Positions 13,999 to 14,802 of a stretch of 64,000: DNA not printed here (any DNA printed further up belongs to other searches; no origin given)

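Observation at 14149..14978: Bactofilin fused to an excisionase-type HTH, next to a membrane-anchored HTH protein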

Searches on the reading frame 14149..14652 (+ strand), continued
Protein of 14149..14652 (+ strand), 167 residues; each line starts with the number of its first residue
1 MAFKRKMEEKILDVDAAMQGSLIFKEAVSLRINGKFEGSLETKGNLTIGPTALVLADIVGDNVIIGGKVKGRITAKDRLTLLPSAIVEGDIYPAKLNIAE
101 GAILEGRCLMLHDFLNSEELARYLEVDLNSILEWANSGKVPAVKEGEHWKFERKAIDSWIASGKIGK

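Call 17: search_protein_representatives(protein=window:14149-14652:+)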
Query: 167 residues. Proteins with E-value up to 0.001 (for the whole library): 10854; up to 1e-10: 457; up to 1e-30: 20. The best 150 are listed.
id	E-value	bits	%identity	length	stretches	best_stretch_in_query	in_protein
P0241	1.0e-50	187.8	56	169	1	4-165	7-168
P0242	9.1e-45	168.5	69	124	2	1-75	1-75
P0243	1.1e-44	168.1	52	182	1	4-167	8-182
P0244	6.2e-41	156.0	48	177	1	7-165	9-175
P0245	3.5e-40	153.6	52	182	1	7-165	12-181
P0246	7.7e-40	152.4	50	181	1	10-165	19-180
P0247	7.7e-39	149.2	48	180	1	6-164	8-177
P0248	2.9e-38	147.3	49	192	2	8-120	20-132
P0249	1.7e-37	144.8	51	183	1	5-165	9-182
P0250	3.9e-37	143.6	47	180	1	9-163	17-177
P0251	1.2e-36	142.0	66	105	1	18-122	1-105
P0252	2.0e-36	141.3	46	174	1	7-163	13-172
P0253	2.3e-36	141.2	46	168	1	4-161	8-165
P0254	1.3e-35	138.7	48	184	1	5-165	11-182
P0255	2.6e-35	137.8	44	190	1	8-163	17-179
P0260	2.5e-31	124.8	46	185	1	7-165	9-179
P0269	1.5e-24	102.8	39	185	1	4-161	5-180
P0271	9.5e-24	100.1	38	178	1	7-164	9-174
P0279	6.0e-20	87.8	44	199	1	43-163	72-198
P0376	3.4e-13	65.8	27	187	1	10-163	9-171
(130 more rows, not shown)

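Call 21: find_related_loci(query=A2, collection=genome_contigs, flank=6000)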
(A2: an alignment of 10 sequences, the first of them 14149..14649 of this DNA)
Query A2 (167 aa) in genome_contigs; peptide patterns used: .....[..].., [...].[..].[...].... (x = any residue, [..] = any of these).
592 stretches matched a pattern; 427 encode a relative of the query (tblastn E <= 1e-3); the best 80 are kept; 80 distinct loci.
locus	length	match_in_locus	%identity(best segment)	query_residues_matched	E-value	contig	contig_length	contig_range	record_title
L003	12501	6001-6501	88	1-167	3e-97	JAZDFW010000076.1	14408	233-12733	MAG: Candidatus Omnitrophota bacterium isolate MEGAHIT-group-0.225 k141_15362127, whole genome shotgun sequence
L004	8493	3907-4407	85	1-167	1e-95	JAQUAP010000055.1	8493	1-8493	MAG: Candidatus Omnitrophota bacterium isolate STC_87 NODE_20999_length_8493_cov_3.099211_Sandtown_C, whole genome shotg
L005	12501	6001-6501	86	1-167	2e-95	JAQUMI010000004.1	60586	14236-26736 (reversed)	MAG: Candidatus Omnitrophota bacterium isolate STD1_150 NODE_965_length_60586_cov_6.234738_Sandtown_D1, whole genome sho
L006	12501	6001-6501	86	1-167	2e-95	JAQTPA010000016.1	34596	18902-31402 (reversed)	MAG: Candidatus Omnitrophota bacterium isolate STB_105 NODE_2604_length_34596_cov_19.354173_Sandtown_B, whole genome sho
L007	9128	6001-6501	84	1-167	5e-95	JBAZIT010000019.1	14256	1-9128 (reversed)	MAG: Candidatus Omnitrophota bacterium isolate SO_2017_LW4_101 scaffold_8237_c1_LW137-91_2017, whole genome shotgun sequ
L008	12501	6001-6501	84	1-167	2e-94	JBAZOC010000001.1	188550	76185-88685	MAG: Candidatus Omnitrophota bacterium isolate SO_2017_LW4_85 scaffold_238_c1_LW137-91_2017, whole genome shotgun sequen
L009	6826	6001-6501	84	1-167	2e-94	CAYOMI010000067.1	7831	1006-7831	MAG TPA_asm: uncultured Planctomycetales bacterium isolate SRP098346_co1_93 genome assembly, contig: NODE_12729_length_7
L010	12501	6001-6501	82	1-167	6e-94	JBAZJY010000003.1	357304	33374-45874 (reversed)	MAG: Candidatus Omnitrophota bacterium isolate SO_2017_LW4_130 scaffold_79_c1_LW137-91_2017, whole genome shotgun sequen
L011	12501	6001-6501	82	1-167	2e-93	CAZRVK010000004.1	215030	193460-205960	MAG TPA_asm: uncultured Planctomycetales bacterium isolate binchicken_co117_54 genome assembly, contig: NODE_53_length_2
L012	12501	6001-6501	82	1-167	8e-93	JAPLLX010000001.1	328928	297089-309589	MAG: Candidatus Omnitrophota bacterium isolate LacPavin_0920_WC90_MAG_43_22 LacPavin_0920_WC90_scaffold_550025, whole ge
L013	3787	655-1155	83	1-167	2e-93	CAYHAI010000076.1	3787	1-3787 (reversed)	MAG TPA_asm: uncultured Planctomycetales bacterium isolate ERP119294_co2_437 genome assembly, contig: k141_3737909, whol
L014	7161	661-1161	81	1-167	9e-93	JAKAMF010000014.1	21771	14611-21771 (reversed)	MAG: bacterium isolate WY5.bin157 NODE_3729_length_21771_cov_1.294724, whole genome shotgun sequence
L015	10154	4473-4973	81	1-167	2e-92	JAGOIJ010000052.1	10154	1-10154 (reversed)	MAG: Candidatus Omnitrophota bacterium isolate Go_SlDig_bin_191 Go_SlDig_20328_length_10154_cov_4.179316, whole genome s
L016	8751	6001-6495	81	1-165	5e-92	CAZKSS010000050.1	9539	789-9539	MAG TPA_asm: uncultured Planctomycetales bacterium isolate SRP098346_co1_421 genome assembly, contig: NODE_9376_length_9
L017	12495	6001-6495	82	1-165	8e-92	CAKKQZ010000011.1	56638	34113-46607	Omnitrophica bacterium GWA2_41_15 isolate Hainich-H51-bin231-1 genome assembly, contig: H51-bin231_1_Hain_H51_02um_R1_14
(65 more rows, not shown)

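Call 23: list_cluster_members(proteins=[P0241, P0244, P0246, P0250, P0255, P0260, P0269, P0271, P0279, P0376])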
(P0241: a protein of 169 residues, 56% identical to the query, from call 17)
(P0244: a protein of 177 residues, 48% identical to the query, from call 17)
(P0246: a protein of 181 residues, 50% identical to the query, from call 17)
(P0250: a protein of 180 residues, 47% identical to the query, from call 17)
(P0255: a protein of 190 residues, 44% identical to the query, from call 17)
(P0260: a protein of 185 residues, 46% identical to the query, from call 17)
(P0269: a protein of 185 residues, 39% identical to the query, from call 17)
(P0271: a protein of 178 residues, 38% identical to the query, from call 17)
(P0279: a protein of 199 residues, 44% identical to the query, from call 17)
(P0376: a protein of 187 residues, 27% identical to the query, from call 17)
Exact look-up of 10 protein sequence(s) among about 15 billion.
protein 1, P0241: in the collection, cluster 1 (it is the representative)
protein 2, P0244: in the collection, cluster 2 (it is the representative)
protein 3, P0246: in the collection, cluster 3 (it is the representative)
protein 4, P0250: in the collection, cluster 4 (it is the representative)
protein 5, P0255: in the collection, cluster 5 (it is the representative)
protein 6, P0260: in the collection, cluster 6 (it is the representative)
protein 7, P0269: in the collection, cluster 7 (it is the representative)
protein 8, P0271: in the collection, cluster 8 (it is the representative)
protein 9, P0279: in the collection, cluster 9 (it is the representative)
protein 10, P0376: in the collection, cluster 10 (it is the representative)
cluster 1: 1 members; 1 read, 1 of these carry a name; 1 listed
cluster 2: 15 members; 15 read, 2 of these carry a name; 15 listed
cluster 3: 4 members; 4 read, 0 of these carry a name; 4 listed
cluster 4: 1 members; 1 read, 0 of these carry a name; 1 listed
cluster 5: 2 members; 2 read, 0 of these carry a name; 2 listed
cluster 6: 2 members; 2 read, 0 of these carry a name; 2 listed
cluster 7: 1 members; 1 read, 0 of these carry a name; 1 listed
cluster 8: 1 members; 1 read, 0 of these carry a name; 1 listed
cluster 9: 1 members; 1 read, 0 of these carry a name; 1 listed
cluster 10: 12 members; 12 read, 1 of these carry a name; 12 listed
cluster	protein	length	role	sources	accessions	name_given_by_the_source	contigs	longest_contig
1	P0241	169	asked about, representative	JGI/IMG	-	excisionase family DNA binding protein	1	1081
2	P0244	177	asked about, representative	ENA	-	-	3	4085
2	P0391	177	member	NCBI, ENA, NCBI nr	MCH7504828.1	polymer-forming cytoskeletal protein [PVC group bacterium]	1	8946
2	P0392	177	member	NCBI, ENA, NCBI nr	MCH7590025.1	polymer-forming cytoskeletal protein [PVC group bacterium]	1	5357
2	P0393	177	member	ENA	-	-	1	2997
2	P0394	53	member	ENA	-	-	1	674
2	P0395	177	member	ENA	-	-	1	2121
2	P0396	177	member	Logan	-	-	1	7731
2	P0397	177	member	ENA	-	-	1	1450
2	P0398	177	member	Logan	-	-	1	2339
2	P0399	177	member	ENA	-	-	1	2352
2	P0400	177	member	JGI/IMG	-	-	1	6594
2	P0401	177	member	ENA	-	-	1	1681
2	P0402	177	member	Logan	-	-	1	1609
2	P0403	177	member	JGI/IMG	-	-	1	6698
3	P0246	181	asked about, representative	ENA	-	-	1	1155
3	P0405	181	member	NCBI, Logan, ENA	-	-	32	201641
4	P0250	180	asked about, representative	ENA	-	-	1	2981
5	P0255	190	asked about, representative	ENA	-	-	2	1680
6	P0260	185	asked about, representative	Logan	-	-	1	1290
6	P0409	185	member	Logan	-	-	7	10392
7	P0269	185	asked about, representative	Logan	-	-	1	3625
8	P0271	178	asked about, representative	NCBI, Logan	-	-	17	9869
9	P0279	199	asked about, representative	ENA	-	-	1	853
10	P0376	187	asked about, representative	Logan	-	-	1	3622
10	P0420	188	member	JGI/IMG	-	-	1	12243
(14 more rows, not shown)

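Call 24: find_encoding_contigs(protein=P0405, flank=6000, max_places=2)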
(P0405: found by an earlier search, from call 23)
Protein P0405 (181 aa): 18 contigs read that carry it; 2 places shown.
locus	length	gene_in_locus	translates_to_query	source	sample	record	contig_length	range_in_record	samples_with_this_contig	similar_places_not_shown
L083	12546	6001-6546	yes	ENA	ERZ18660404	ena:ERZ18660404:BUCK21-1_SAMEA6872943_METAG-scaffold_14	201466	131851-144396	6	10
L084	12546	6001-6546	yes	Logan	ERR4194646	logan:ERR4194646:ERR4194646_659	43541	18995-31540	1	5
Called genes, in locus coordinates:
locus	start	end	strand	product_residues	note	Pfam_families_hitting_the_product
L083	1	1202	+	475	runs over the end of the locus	PF01425:Amidase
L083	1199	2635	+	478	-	PF02934:GatB_N, PF02637:GatB_Yqey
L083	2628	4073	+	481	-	PF00595:PDZ (faint), PF13180:PDZ_2 (weak), PF17820:PDZ_6, PF03572:Peptidase_S41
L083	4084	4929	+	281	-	PF04748:Polysacc_deac_2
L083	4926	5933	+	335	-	PF00814:TsaD, PF22521:HypF_C_2 (weak)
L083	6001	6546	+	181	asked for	PF04519:Bactofilin, PF12728:HTH_17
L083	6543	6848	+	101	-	PF12728:HTH_17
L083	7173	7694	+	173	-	PF00565:SNase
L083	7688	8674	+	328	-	PF01171:ATP_bind_3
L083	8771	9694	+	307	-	PF00535:Glycos_transf_2, PF13641:Glyco_tranf_2_3 (weak)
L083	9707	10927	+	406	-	-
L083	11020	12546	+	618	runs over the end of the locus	PF06480:FtsH_ext (faint), PF06068:TIP49 (weak), PF13191:AAA_16 (faint), PF00004:AAA, PF07728:AAA_5 (weak), PF17862:AAA_lid_3, PF01434:Peptidase_M41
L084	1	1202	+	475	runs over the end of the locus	PF01425:Amidase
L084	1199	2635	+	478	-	PF02934:GatB_N, PF02637:GatB_Yqey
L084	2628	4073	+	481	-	PF00595:PDZ (faint), PF13180:PDZ_2 (weak), PF17820:PDZ_6, PF03572:Peptidase_S41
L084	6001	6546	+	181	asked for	PF04519:Bactofilin, PF12728:HTH_17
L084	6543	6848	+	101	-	PF12728:HTH_17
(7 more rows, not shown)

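Call 25: find_encoding_contigs(protein=P0420, flank=6000, max_places=2)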
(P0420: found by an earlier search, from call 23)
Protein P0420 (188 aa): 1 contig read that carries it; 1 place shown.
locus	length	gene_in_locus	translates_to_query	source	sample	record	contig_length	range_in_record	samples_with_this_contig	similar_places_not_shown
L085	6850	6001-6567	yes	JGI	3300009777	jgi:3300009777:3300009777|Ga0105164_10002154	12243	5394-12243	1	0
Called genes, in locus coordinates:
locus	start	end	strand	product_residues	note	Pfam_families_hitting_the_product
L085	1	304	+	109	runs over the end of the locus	PF09685:MamF_MmsF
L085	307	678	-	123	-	PF13560:HTH_31, PF12844:HTH_19 (weak), PF01381:HTH_3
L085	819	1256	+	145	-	-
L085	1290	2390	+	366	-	PF25216:Volactin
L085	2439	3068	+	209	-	-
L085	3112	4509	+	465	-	PF00142:Fer4_NifH (weak), PF01656:CbiA, PF06564:CBP_BcsQ, PF09140:MipZ (faint), PF10609:ParA (faint), PF13614:AAA_31, PF16561:AMPK1_CBM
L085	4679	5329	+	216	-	-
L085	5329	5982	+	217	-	-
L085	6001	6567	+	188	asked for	PF04519:Bactofilin, PF12728:HTH_17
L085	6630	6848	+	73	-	?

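Call 36: predict_structure(alignment_id=A4)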
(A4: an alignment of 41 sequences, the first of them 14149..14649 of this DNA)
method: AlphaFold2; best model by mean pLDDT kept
length: 167 residues; sequences in the alignment: 41
mean_pLDDT: 88.3   pTM: 0.64
mean pLDDT of the five models: 88.3, 87.5, 87.2, 86.6, 85.7
residues with pLDDT >= 90: 105; 70-90: 48; 50-70: 6; < 50: 8
segments of 3 or more residues with pLDDT < 50: 1-7
pLDDT, mean of each block of 10 residues (from residue 1): 48 86 93 96 96 97 98 96 98 93 93 81 88 91 88 86 65
secondary structure, 60 per line:
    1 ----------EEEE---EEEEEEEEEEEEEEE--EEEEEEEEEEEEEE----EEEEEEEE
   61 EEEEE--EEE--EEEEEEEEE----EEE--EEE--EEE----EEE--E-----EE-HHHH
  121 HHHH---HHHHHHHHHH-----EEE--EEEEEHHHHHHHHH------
elements in order: E11-14 E18-32 E35-48 E53-65 E68-70 E73-81 E86-88 E91-93 E96-98 E103-105 H117-124 H128-137 E143-145 E148-152 H153-161

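Call 40: fold_search(model_id=the predicted structure, library=pdb)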
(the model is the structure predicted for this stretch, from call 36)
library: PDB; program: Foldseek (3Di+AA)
matches with E <= 10: 669; with E <= 0.001: 0
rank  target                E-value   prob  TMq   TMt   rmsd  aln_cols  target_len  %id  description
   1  2n3d_MODEL_1_A        1.2e-03  1.00  0.53  0.83   2.2       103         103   29  Atomic structure of the cytoskeletal bactofilin BacA revealed by solid-state NMR (released 2015-12-16)
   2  6rib_A                1.5e-02  1.00  0.46  0.76   6.0       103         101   26  Cryo-EM reconstruction of Thermus thermophilus bactofilin double helical filaments (released 2019-07-17)
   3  6ria_1                2.1e-02  1.00  0.40  0.73   5.7        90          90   27  Bactofilin from Thermus thermophilus, F105R mutant crystal structure (released 2019-07-17)
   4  6ama_B                3.7e-02  1.00  0.27  0.74   1.5        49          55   24  Structure of S. coelicolor/S. venezuelae BldC-smeA-ssfA complex to 3.09 Angstrom (released 2018-03-28)
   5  6ama_H                4.8e-02  1.00  0.27  0.75   1.4        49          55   24  Structure of S. coelicolor/S. venezuelae BldC-smeA-ssfA complex to 3.09 Angstrom (released 2018-03-28)
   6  6ama_A                7.5e-02  1.00  0.27  0.76   1.4        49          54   24  Structure of S. coelicolor/S. venezuelae BldC-smeA-ssfA complex to 3.09 Angstrom (released 2018-03-28)
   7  8dgl_B                7.5e-02  1.00  0.28  0.64   1.5        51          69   22  Crystal Structure of the RdfS Excisionase (released 2022-10-05)
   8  6ama_P                8.4e-02  1.00  0.27  0.73   1.5        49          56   24  Structure of S. coelicolor/S. venezuelae BldC-smeA-ssfA complex to 3.09 Angstrom (released 2018-03-28)
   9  6ama_Y                9.3e-02  1.00  0.27  0.70   1.8        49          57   24  Structure of S. coelicolor/S. venezuelae BldC-smeA-ssfA complex to 3.09 Angstrom (released 2018-03-28)
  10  5i44_A                1.1e-01  1.00  0.27  0.60   2.4        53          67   21  Structure of RacA-DNA complex; P21 form (released 2016-05-04)
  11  6amk_B                1.2e-01  1.00  0.27  0.79   1.5        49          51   24  Structure of Streptomyces venezuelae BldC-whiI opt complex (released 2018-03-28)
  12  6hn7_B                1.2e-01  1.00  0.27  0.59   1.6        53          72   21  Hijacking the Hijackers: Escherichia coli Pathogenicity Islands Redirect Helper Phage Packaging for Their Own Benefit. (released 2019-07-31)
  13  5i44_G                1.5e-01  1.00  0.24  0.54   3.8        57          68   19  Structure of RacA-DNA complex; P21 form (released 2016-05-04)
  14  5i44_B                1.7e-01  1.00  0.24  0.54   3.9        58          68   19  Structure of RacA-DNA complex; P21 form (released 2016-05-04)
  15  6amk_A                1.9e-01  1.00  0.27  0.80   1.4        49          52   24  Structure of Streptomyces venezuelae BldC-whiI opt complex (released 2018-03-28)
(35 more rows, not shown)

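Call 47: find_encoding_contigs(protein=P0391, flank=5000, max_places=1)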
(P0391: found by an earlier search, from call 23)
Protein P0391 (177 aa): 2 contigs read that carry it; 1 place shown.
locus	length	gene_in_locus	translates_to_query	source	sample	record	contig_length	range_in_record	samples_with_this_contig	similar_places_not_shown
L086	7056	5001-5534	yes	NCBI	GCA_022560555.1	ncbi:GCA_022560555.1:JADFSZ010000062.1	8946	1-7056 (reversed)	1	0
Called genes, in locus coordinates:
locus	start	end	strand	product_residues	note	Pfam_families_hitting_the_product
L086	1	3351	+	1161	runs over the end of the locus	PF02811:PHP, PF07733:DNA_pol3_alpha, PF17657:DNA_pol3_finger, PF14579:HHH_6, PF01336:tRNA_anti-codon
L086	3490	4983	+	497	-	PF00072:Response_reg, PF02518:HATPase_c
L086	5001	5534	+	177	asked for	PF04519:Bactofilin, PF12728:HTH_17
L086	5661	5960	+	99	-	PF12728:HTH_17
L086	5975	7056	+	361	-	PF04715:, PF00425:Chorismate_bind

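Call 48: find_encoding_contigs(protein=P0409, flank=5000, max_places=1)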
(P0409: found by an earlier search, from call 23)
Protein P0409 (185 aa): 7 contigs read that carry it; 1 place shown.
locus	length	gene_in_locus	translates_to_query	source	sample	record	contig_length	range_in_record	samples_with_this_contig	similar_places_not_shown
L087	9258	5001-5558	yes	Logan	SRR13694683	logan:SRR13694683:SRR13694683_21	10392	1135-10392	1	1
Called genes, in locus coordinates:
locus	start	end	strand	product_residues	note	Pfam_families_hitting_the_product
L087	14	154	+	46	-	PF01381:HTH_3, PF04218:CENP-B_N (weak), PF13443:HTH_26 (weak)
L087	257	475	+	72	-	-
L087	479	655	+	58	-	-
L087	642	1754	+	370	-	PF13102:Phage_int_SAM_5 (weak), PF00589:Phage_integrase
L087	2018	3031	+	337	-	PF17761:DUF1016_N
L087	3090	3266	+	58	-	-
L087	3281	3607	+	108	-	-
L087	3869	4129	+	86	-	-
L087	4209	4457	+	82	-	-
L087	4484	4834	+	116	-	PF01740:STAS, PF13466:STAS_2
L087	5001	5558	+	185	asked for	PF04519:Bactofilin, PF12728:HTH_17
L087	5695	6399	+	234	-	PF24922:ACBP4_C (weak)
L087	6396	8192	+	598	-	-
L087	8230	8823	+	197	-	-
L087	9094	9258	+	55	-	?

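Call 49: find_encoding_contigs(protein=P0271, flank=5000, max_places=1)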
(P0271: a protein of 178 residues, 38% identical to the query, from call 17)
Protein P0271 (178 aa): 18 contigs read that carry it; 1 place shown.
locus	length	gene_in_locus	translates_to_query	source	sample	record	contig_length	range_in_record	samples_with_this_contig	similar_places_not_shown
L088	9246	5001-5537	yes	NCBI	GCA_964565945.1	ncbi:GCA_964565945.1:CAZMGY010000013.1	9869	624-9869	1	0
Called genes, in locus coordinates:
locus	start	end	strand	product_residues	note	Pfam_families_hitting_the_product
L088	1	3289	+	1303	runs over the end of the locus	?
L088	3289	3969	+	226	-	PF05036:SPOR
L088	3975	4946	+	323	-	PF07719:TPR_2 (weak), PF00515:TPR_1 (weak), PF00595:PDZ (weak), PF13180:PDZ_2 (faint), PF17820:PDZ_6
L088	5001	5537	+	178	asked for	PF04519:Bactofilin, PF12728:HTH_17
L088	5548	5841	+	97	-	PF12728:HTH_17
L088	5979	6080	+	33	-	-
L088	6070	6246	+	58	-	-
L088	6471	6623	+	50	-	-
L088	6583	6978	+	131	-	-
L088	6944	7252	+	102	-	-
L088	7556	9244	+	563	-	?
